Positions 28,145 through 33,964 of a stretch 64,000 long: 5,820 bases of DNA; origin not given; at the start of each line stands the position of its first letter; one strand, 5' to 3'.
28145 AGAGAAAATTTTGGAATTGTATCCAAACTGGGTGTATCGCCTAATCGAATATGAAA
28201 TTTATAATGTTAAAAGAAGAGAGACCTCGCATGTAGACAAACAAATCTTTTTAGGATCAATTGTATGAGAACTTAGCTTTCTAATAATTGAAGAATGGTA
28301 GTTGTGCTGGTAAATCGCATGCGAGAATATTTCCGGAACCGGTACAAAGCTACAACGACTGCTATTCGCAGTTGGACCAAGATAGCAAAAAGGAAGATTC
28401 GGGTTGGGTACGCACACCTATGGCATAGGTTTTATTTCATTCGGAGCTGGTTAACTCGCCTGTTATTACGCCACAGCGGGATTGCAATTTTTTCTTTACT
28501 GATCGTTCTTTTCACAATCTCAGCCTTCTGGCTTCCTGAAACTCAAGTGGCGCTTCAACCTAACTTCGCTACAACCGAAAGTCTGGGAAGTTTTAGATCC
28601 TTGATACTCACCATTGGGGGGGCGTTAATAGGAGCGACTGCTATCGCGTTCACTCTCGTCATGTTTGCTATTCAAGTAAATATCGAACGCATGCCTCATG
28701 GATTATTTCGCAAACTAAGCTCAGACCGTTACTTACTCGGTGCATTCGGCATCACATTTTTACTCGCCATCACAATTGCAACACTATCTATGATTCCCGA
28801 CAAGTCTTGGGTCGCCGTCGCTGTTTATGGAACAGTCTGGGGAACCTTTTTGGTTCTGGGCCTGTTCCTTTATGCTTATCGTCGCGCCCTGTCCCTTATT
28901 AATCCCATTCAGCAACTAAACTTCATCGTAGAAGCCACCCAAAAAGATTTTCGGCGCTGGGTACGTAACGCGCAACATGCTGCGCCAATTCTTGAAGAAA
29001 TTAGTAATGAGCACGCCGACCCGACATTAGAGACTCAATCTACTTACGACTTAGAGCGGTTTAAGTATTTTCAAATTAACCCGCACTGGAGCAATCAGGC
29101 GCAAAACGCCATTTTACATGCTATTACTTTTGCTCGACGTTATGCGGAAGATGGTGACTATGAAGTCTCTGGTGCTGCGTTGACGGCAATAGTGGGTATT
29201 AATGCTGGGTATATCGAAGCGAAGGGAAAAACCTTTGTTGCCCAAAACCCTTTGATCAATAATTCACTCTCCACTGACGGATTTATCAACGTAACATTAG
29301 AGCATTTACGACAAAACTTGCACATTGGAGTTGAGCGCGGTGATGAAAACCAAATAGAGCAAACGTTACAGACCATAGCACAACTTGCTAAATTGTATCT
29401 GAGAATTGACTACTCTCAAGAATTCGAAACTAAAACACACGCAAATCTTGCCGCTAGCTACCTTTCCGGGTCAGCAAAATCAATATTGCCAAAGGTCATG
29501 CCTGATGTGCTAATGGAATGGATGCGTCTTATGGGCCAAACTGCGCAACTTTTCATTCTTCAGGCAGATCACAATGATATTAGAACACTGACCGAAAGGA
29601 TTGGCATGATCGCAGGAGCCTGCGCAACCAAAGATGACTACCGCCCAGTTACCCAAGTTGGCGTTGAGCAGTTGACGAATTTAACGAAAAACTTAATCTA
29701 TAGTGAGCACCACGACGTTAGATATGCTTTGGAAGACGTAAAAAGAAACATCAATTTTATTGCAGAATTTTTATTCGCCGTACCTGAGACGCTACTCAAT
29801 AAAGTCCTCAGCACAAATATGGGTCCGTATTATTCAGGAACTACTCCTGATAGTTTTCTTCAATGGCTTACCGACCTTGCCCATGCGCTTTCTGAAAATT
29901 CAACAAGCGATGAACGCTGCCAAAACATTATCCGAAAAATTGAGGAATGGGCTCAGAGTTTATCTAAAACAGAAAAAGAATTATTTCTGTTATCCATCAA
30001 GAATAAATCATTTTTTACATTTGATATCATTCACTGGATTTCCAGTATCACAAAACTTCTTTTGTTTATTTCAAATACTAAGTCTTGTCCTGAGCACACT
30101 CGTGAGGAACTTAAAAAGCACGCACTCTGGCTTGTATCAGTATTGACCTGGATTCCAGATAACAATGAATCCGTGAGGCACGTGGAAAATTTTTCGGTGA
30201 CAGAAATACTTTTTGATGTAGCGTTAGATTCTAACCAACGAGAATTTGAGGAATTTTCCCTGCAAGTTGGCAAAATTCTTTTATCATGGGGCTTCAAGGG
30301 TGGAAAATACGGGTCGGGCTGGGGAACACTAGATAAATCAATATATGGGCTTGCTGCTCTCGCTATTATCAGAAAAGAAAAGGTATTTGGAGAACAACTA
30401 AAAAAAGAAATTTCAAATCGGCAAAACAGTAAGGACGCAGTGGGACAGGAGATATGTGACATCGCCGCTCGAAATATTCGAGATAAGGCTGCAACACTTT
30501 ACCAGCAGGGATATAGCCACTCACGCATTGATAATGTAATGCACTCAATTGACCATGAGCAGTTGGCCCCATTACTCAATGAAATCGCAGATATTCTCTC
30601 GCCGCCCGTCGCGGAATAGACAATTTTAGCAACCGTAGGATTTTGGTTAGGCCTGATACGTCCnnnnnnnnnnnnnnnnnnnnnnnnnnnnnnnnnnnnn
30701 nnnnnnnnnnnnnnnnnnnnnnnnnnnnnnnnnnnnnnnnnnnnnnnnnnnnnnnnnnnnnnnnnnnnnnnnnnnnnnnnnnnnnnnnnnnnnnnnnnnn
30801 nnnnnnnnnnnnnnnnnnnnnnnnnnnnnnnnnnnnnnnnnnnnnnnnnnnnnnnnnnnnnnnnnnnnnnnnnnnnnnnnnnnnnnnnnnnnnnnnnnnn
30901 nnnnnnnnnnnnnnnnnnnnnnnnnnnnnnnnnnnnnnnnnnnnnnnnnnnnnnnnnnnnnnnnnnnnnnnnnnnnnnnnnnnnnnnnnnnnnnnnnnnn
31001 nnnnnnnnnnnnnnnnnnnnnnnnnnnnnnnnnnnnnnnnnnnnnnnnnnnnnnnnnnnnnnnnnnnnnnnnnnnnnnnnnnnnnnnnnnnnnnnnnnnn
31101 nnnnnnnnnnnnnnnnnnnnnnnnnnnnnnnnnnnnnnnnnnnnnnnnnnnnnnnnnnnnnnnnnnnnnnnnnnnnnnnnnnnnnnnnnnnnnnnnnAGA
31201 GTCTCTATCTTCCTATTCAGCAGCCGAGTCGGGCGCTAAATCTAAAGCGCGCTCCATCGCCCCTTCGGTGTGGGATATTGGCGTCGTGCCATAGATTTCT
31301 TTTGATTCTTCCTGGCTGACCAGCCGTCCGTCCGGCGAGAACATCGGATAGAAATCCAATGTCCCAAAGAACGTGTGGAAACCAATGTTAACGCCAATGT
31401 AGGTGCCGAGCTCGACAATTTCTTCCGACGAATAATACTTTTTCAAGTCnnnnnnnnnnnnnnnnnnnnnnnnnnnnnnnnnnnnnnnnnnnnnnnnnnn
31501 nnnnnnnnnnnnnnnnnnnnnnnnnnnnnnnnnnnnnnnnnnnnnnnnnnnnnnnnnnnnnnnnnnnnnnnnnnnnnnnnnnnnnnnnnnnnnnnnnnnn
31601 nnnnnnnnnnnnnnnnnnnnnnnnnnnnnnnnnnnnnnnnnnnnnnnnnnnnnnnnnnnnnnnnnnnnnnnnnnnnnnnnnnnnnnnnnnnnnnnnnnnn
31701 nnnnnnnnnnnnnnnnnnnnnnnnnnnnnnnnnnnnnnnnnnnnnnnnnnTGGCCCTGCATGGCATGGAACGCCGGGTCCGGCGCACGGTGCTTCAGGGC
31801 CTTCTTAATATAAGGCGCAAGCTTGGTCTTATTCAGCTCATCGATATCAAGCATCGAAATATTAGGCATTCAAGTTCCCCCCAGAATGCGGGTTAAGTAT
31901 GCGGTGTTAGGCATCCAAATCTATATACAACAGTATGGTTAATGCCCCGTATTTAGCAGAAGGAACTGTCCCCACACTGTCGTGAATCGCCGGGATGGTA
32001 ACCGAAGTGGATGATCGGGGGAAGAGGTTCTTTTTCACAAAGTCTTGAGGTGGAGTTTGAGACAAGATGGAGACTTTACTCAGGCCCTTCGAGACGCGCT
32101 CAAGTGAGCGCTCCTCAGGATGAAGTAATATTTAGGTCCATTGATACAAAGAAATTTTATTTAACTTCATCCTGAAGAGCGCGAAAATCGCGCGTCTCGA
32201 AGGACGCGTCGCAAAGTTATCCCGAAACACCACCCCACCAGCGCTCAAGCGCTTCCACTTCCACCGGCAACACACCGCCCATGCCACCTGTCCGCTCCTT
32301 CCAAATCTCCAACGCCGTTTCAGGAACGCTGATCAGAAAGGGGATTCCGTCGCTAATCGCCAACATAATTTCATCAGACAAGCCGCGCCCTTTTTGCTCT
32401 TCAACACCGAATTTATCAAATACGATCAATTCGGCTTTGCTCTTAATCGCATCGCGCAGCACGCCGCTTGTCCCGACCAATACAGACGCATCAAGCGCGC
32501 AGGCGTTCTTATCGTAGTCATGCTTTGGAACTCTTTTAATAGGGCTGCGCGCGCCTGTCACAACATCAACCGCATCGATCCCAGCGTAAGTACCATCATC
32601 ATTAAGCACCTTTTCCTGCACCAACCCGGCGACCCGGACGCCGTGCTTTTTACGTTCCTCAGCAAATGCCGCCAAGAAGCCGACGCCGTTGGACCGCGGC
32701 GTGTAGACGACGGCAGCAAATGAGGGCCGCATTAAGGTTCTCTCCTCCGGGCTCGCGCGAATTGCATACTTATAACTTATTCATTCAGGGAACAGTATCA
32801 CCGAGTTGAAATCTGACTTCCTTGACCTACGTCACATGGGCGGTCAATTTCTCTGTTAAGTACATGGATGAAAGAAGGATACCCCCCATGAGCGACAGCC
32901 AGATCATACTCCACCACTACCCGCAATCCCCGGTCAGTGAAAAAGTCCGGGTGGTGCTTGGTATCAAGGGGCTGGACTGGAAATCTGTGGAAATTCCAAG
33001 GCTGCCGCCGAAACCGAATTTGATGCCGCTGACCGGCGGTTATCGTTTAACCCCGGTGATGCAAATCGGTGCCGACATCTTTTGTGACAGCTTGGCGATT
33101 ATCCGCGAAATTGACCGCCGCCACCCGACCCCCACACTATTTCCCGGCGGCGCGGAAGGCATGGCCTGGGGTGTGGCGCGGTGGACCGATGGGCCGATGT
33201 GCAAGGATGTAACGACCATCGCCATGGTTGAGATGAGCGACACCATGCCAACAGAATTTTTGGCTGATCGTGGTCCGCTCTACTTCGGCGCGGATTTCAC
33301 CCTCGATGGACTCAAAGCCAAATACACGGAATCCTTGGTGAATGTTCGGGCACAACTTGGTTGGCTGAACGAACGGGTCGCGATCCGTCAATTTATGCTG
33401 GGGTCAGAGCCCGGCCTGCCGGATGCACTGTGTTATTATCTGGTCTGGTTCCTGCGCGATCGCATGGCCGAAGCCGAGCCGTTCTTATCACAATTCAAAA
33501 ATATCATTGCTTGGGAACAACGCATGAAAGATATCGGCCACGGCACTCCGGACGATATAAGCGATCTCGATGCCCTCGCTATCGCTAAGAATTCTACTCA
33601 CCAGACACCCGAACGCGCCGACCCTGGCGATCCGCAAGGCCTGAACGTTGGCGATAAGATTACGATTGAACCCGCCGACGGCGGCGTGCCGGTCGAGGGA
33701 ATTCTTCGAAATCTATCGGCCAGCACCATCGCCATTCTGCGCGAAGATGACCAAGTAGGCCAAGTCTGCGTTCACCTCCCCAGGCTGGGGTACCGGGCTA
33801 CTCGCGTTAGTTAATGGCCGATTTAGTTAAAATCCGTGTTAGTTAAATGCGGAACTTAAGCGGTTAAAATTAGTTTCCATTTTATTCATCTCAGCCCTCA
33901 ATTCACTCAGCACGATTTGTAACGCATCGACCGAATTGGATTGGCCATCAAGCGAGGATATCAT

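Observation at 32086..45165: Three copies of a ~100-125 bp intergenic element folding as a four-way junction: conserved outer and central stems, side hairpins variable in sequence but conserved in structure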

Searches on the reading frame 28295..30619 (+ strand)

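Call 10: search_protein_families(library=pfam, proteins=[window:28295-30619:+])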
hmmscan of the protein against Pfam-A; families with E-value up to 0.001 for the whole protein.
window:28295-30619:+ (774 aa): 1 family
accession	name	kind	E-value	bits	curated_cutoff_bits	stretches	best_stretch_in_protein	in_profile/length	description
PF10011.15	DUF2254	-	1e-06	28.3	28.8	1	64-237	9-182/368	Predicted membrane protein (DUF2254)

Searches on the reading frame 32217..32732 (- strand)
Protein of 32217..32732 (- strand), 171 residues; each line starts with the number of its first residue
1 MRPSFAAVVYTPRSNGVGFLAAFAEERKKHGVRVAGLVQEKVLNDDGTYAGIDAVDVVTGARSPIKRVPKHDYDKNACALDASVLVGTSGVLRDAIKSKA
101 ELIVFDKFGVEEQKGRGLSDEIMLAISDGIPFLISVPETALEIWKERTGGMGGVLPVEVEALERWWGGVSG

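Call 10: search_protein_families(library=pfam, proteins=[window:32217-32732:-])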
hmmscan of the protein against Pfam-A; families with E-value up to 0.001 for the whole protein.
window:32217-32732:- (171 aa): 2 families
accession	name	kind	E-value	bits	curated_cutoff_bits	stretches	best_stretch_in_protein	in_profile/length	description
PF10649.15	DUF2478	-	1.7e-35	122.4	22.3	1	6-165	2-159/159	Protein of unknown function (DUF2478)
PF03266.21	NTPase_1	-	2e-06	28.2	23.9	1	24-140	20-136/168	NTPase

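Call 70: search_protein_families(library=ncbifam, proteins=[window:32217-32732:-], max_evalue=1e-10)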
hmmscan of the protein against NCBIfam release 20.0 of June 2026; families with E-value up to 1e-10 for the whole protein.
window:32217-32732:- (171 aa): 0 families

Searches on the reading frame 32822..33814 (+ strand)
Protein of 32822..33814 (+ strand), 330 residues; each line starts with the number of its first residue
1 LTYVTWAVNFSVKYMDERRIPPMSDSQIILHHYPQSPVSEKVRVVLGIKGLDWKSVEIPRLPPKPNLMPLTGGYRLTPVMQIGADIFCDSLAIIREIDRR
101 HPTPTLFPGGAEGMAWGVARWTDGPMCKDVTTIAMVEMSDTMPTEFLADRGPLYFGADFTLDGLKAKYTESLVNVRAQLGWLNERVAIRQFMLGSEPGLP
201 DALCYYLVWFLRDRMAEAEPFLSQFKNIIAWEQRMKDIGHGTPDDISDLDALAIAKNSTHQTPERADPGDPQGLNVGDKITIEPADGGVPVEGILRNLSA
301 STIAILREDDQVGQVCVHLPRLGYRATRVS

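Call 10: search_protein_families(library=pfam, proteins=[window:32822-33814:+])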
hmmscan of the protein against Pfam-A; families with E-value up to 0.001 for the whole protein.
window:32822-33814:+ (330 aa): 3 families
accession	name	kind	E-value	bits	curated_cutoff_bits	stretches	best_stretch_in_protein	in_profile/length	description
PF13417.12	GST_N_3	-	8.5e-15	55.3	22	1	30-104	1-74/75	Glutathione S-transferase, N-terminal domain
PF13409.12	GST_N_2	-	1e-09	39.3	25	1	36-99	2-69/70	Glutathione S-transferase, N-terminal domain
PF13410.11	GST_C_2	-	0.00039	20.9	24.9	1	168-234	4-69/69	Glutathione S-transferase, C-terminal domain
